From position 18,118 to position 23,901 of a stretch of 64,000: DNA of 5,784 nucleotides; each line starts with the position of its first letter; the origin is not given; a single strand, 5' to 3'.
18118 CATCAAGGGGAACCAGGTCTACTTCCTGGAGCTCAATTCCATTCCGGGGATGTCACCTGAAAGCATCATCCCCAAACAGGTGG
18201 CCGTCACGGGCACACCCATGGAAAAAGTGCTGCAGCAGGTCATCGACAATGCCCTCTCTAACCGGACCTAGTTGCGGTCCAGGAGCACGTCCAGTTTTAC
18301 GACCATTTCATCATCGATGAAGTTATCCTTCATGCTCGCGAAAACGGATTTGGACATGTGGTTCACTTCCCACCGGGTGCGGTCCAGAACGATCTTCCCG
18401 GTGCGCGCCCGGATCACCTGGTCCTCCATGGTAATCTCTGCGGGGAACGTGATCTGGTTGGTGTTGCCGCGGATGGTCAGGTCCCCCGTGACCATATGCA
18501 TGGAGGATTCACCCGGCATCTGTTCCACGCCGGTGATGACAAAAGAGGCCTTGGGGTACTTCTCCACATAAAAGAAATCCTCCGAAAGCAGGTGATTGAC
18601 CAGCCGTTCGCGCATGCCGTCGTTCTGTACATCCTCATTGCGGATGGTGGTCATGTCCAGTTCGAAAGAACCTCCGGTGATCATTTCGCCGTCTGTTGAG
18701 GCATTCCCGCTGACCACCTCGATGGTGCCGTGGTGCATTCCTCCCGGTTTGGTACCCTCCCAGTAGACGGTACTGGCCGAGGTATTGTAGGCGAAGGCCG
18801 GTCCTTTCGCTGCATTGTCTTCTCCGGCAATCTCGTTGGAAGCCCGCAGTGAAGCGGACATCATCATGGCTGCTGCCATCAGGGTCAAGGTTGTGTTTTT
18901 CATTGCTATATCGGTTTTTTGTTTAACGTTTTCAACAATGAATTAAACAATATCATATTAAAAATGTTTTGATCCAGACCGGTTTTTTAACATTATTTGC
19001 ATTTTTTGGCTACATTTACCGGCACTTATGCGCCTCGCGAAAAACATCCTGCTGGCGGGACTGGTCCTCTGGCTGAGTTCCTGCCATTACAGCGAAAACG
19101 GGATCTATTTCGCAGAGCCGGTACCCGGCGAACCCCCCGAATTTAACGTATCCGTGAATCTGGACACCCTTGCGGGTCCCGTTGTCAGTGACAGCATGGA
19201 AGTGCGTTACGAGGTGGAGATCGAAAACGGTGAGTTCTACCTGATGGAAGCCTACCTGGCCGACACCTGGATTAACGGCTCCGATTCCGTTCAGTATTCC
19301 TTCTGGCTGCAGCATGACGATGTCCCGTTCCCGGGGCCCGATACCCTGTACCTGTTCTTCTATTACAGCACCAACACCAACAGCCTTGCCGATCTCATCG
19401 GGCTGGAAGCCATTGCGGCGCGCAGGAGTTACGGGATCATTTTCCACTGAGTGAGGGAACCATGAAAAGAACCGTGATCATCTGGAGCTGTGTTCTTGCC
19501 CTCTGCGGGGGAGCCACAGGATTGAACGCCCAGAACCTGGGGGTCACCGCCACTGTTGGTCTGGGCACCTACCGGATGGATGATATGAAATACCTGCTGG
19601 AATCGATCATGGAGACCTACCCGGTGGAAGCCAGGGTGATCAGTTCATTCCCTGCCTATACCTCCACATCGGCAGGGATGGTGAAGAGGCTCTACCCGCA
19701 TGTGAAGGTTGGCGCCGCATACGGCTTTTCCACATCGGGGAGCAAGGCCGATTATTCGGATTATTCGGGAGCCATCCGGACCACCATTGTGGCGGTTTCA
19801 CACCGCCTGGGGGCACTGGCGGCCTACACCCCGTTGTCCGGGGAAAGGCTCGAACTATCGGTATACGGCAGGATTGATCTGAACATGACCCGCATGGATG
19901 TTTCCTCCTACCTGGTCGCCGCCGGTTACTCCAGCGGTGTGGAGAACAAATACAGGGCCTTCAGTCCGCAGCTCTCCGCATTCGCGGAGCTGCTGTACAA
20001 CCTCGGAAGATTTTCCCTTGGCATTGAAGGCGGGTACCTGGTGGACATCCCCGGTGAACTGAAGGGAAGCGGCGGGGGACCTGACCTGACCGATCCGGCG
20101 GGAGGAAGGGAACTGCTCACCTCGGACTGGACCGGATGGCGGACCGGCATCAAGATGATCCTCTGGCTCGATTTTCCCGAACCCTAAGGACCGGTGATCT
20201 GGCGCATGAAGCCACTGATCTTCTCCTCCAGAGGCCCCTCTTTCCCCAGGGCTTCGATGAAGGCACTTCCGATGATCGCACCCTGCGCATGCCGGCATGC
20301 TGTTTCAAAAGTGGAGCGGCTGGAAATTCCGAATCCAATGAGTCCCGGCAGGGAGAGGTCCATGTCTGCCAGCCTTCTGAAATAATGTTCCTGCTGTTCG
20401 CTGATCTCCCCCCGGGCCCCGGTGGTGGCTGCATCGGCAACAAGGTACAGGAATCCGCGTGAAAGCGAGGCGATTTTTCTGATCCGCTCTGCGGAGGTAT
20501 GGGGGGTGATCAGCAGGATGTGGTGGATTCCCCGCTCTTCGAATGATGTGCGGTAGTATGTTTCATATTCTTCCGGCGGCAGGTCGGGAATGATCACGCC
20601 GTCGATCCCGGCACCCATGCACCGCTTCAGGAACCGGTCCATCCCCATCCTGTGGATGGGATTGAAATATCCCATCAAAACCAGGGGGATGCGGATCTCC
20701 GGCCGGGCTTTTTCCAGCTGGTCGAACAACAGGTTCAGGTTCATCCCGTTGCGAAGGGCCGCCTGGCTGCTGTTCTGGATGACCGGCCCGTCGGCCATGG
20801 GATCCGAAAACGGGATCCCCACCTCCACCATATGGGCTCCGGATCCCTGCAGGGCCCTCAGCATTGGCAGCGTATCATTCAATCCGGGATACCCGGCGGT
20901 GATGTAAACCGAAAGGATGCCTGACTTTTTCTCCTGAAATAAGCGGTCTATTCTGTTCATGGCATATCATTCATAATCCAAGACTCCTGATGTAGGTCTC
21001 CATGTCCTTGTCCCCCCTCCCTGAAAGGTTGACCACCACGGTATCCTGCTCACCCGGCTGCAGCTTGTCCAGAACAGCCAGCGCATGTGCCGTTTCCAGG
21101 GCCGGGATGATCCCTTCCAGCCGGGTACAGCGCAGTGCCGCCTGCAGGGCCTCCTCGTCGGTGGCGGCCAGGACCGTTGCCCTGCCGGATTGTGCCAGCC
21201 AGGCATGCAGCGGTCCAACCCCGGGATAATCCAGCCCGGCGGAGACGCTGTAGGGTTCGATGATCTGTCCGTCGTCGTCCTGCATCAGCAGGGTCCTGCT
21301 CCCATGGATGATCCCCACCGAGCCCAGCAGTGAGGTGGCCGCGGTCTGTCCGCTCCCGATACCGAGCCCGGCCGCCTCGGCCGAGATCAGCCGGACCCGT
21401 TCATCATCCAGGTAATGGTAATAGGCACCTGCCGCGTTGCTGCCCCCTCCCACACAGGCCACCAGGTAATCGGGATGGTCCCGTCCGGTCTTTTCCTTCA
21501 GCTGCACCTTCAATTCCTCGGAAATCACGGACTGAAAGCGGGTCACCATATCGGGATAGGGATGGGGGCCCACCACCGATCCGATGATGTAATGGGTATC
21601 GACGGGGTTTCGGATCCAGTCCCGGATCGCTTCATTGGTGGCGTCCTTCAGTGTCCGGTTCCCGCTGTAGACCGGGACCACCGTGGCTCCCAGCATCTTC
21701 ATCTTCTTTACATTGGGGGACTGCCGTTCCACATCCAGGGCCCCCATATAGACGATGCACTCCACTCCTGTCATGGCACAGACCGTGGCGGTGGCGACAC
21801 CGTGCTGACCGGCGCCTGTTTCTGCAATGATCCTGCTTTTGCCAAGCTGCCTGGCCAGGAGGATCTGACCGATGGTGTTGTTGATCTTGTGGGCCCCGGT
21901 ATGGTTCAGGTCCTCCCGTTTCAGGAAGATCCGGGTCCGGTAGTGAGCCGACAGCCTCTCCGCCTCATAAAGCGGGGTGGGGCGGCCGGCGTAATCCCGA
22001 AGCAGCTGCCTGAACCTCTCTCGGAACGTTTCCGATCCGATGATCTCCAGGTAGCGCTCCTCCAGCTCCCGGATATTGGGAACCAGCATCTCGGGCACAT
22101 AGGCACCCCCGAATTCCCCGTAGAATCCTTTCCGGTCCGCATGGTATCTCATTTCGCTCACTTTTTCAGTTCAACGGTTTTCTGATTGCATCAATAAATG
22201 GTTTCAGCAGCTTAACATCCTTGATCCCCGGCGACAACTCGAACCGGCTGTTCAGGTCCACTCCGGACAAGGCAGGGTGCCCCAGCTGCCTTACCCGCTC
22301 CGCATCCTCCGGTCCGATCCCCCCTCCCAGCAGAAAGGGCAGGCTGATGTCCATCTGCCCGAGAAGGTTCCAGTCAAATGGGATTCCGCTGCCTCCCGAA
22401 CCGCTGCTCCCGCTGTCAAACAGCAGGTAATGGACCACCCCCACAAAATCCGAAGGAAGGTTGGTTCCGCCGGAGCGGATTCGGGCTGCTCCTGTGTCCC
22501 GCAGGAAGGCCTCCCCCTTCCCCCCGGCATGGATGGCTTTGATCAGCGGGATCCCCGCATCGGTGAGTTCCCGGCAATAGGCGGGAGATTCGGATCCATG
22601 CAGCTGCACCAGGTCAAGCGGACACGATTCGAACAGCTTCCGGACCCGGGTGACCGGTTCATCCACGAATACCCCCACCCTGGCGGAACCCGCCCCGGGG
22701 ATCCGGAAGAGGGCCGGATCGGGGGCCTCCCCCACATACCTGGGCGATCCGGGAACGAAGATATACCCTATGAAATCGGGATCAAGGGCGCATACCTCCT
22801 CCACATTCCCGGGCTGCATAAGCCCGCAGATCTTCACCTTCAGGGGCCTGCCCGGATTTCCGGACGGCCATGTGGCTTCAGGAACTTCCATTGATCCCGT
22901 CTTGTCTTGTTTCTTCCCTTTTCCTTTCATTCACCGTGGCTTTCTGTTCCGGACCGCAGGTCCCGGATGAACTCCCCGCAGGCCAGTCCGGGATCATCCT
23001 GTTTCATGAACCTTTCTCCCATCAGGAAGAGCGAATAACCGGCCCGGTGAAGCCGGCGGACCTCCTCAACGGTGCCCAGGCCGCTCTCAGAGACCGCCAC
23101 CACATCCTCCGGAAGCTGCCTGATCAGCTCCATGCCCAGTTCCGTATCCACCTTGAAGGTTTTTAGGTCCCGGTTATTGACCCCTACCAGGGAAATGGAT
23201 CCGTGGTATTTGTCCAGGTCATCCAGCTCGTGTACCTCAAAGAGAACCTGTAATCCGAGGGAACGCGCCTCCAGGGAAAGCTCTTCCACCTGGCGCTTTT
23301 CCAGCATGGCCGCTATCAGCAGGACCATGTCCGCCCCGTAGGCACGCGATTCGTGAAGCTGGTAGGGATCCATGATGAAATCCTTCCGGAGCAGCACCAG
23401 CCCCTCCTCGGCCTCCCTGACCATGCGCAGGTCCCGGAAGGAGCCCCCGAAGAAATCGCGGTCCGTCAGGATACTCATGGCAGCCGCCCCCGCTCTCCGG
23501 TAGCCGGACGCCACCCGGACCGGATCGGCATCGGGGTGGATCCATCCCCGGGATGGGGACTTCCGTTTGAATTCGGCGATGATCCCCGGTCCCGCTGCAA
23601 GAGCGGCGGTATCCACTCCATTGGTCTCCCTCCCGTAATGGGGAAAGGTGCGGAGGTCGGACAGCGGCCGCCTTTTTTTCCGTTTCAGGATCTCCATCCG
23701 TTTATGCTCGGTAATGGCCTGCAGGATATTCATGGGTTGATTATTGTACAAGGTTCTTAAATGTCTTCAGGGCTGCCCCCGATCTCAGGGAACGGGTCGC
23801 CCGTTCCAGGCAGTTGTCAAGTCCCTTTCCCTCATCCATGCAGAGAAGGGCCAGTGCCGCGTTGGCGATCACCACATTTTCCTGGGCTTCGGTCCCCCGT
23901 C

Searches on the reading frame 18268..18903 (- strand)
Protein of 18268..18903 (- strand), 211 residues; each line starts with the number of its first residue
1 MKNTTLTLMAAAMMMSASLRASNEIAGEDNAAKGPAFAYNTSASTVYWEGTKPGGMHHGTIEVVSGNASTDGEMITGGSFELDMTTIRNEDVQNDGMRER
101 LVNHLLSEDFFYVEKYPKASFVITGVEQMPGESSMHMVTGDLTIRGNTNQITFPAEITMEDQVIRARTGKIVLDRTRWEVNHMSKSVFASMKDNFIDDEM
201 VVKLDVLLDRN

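Call 7: search_protein_families(library=ncbifam, proteins=[window:18268-18903:-])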
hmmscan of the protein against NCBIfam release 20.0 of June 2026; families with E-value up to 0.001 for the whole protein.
window:18268-18903:- (211 aa): 1 family
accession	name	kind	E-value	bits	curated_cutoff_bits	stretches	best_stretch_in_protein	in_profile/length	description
NF002994.0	PRK03757.1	equivalog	5.6e-10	39.3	232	1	60-159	51-143/191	YceI family protein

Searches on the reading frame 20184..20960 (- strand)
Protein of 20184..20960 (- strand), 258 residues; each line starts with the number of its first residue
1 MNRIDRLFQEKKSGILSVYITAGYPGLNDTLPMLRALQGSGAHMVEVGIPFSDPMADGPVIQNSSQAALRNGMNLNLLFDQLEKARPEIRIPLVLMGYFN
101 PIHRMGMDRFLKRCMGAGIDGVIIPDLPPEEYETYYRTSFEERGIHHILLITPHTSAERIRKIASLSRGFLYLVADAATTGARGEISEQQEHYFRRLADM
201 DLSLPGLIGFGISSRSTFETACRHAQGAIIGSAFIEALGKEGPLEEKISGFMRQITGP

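Call 7: search_protein_families(library=ncbifam, proteins=[window:20184-20960:-])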
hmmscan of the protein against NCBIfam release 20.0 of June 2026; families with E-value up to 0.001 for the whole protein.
window:20184-20960:- (258 aa): 2 families
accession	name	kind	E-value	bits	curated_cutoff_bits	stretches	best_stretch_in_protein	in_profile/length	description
TIGR00262.1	trpA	equivalog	3.3e-64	216.2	102.35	1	8-241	4-237/256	tryptophan synthase subunit alpha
NF009621.0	PRK13125.1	equivalog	2.5e-29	102.4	234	1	15-242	5-225/244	tryptophan synthase subunit alpha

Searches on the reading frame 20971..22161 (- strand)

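Call 7: search_protein_families(library=ncbifam, proteins=[window:20971-22161:-])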
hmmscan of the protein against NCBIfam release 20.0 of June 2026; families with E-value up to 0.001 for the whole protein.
window:20971-22161:- (396 aa): 34 families (the best 25 are shown)
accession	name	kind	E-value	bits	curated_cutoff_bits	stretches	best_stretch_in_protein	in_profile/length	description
NF010376.0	PRK13803.1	equivalog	1.8e-191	638.1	819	1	7-392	206-593/600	bifunctional phosphoribosylanthranilate isomerase/tryptophan synthase subunit beta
TIGR00263.1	trpB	equivalog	4.4e-173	575.8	392.45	1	12-391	1-382/385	tryptophan synthase subunit beta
NF010375.0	PRK13802.1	equivalog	2.6e-133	445.6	1386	1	11-391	276-670/695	bifunctional indole-3-glycerol phosphate synthase/tryptophan synthase subunit beta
NF009057.0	PRK12391.1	equivalog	3.6e-51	174.1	366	1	58-392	76-424/441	TrpB-like pyridoxal phosphate-dependent enzyme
TIGR01415.1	trpB_rel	hypoth_equivalog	5e-50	170.5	518.85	1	53-394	58-416/419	TrpB-like pyridoxal phosphate-dependent enzyme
TIGR02079.1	THD1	equivalog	6.7e-18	64.7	440.55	1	60-263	15-204/410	threonine ammonia-lyase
NF006390.0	PRK08639.1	equivalog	1.8e-17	63.4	421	1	60-265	24-214/418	threonine ammonia-lyase IlvA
NF005292.0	PRK06815.1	equivalog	3.8e-13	49.2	371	1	52-165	13-122/320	threonine/serine dehydratase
NF006094.0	PRK08246.1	subfamily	8.1e-13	48.4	331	1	54-264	17-201/310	serine/threonine dehydratase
NF005680.0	PRK07476.1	equivalog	8.1e-11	41.4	413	1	61-180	23-136/326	hydroxyectoine utilization dehydratase EutB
NF040741.1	ornith_OrtB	equivalog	5.2e-09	35.1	550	1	75-246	81-242/464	2-amino-4-oxopentanoate thiolase subunit OrtB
NF052537.1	CoM_syn_XcbE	exception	5.7e-09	35.6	450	1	58-245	12-197/322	coenzyme M biosynthesis enzyme XcbE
NF008735.0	PRK11761.1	equivalog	1.2e-08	34.6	413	1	54-174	6-124/296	cysteine synthase CysM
NF004996.0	PRK06381.1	equivalog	1.7e-08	33.8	266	1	61-382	13-317/319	threonine synthase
TIGR03945.1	PLP_SbnA_fam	equivalog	2.2e-08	33.6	349.95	1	62-167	8-113/304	2,3-diaminopropionate biosynthesis protein SbnA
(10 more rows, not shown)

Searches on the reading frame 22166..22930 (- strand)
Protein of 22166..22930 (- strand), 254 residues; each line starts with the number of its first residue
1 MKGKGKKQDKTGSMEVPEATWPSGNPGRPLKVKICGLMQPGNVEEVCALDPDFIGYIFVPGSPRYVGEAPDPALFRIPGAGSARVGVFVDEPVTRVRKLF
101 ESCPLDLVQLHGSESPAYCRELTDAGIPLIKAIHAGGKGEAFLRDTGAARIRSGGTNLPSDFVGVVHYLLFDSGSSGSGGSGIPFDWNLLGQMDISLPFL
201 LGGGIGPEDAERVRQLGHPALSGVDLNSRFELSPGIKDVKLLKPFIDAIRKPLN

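Call 7: search_protein_families(library=ncbifam, proteins=[window:22166-22930:-])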
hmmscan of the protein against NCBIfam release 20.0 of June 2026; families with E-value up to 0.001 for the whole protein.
window:22166-22930:- (254 aa): 12 families
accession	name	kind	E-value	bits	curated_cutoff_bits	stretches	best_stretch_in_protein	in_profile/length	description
NF002298.0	PRK01222.1-4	equivalog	6.8e-36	123.9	215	1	30-251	3-204/209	phosphoribosylanthranilate isomerase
NF002295.0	PRK01222.1-1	equivalog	1e-35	123.2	216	1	30-251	3-212/219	phosphoribosylanthranilate isomerase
NF010376.0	PRK13803.1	equivalog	3.4e-30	105.4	819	1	31-251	6-207/600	bifunctional phosphoribosylanthranilate isomerase/tryptophan synthase subunit beta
NF006945.0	PRK09427.1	equivalog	7.2e-30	103.9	380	1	32-251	262-460/461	bifunctional indole-3-glycerol-phosphate synthase TrpC/phosphoribosylanthranilate isomerase TrpF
NF002299.0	PRK01222.1-6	equivalog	4.7e-26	91.5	231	1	30-251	18-227/231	phosphoribosylanthranilate isomerase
NF002296.0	PRK01222.1-2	equivalog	3.5e-24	85.9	270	1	31-251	9-214/221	phosphoribosylanthranilate isomerase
NF002300.0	PRK01222.1-7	equivalog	2.4e-22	79.6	212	1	31-251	3-193/195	phosphoribosylanthranilate isomerase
NF002301.0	PRK01222.2-1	equivalog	4e-17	62.5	232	1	31-243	4-203/217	phosphoribosylanthranilate isomerase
NF002302.0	PRK01222.2-2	equivalog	1.9e-16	60.9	172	2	31-137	2-101/193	phosphoribosylanthranilate isomerase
NF010563.0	PRK13958.1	equivalog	2.2e-16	60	234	1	30-249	1-203/210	phosphoribosylanthranilate isomerase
NF002297.0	PRK01222.1-3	equivalog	9e-16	58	259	1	30-247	1-197/204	phosphoribosylanthranilate isomerase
NF002303.0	PRK01222.2-3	equivalog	1.3e-14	54.2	224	2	30-116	1-88/208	phosphoribosylanthranilate isomerase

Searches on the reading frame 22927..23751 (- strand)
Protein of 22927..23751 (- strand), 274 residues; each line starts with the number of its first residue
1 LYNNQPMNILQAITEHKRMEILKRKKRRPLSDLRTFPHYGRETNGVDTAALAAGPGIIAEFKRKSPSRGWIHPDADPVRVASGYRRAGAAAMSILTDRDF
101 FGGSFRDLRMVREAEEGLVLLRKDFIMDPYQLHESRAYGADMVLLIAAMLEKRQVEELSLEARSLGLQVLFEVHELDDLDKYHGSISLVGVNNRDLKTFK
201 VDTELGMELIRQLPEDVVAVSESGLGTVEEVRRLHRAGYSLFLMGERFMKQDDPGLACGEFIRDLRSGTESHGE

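Call 7: search_protein_families(library=ncbifam, proteins=[window:22927-23751:-])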
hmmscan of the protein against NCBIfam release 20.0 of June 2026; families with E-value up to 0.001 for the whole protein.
window:22927-23751:- (274 aa): 14 families
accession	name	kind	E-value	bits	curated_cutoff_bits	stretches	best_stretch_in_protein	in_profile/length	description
NF001377.0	PRK00278.2-4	equivalog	2.3e-77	259.7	260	1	7-262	1-256/259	indole-3-glycerol phosphate synthase TrpC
NF001373.0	PRK00278.1-6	equivalog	1.3e-70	237.6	317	1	8-260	3-259/263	indole-3-glycerol phosphate synthase TrpC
NF001370.0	PRK00278.1-2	equivalog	1.2e-65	221.4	348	1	8-258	3-257/266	indole-3-glycerol phosphate synthase TrpC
NF001372.0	PRK00278.1-4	subfamily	8.1e-64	215.5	370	1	3-262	25-292/295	indole-3-glycerol phosphate synthase TrpC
NF001369.0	PRK00278.1-1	equivalog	6.3e-61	205.9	329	1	6-262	2-258/271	indole-3-glycerol phosphate synthase TrpC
NF001378.0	PRK00278.2-5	equivalog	5.1e-60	202.9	360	1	9-255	2-252/263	indole-3-glycerol phosphate synthase TrpC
NF006945.0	PRK09427.1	equivalog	2.3e-56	191.3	380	1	5-262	5-258/461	bifunctional indole-3-glycerol-phosphate synthase TrpC/phosphoribosylanthranilate isomerase TrpF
NF001375.0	PRK00278.2-2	equivalog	6.8e-55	186.2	360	1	56-258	41-244/255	indole-3-glycerol phosphate synthase TrpC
NF001371.0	PRK00278.1-3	equivalog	4.6e-53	180.2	307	1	7-254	2-244/255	indole-3-glycerol phosphate synthase TrpC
NF010562.0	PRK13957.1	equivalog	2.1e-49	167.9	414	1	3-253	3-243/252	indole-3-glycerol-phosphate synthase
NF001376.0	PRK00278.2-3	equivalog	1.7e-48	165.3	284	1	23-262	11-252/255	indole-3-glycerol phosphate synthase TrpC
NF001374.0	PRK00278.2-1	equivalog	3.7e-46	157.5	258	1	48-253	39-242/249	indole-3-glycerol phosphate synthase TrpC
NF010375.0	PRK13802.1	equivalog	3.3e-42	144.5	1386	1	54-261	49-256/695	bifunctional indole-3-glycerol phosphate synthase/tryptophan synthase subunit beta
NF041303.1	Indglycph_syn_Halo_TrpC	equivalog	1.1e-41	142.8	380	1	46-252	38-240/250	indole-3-glycerol phosphate synthase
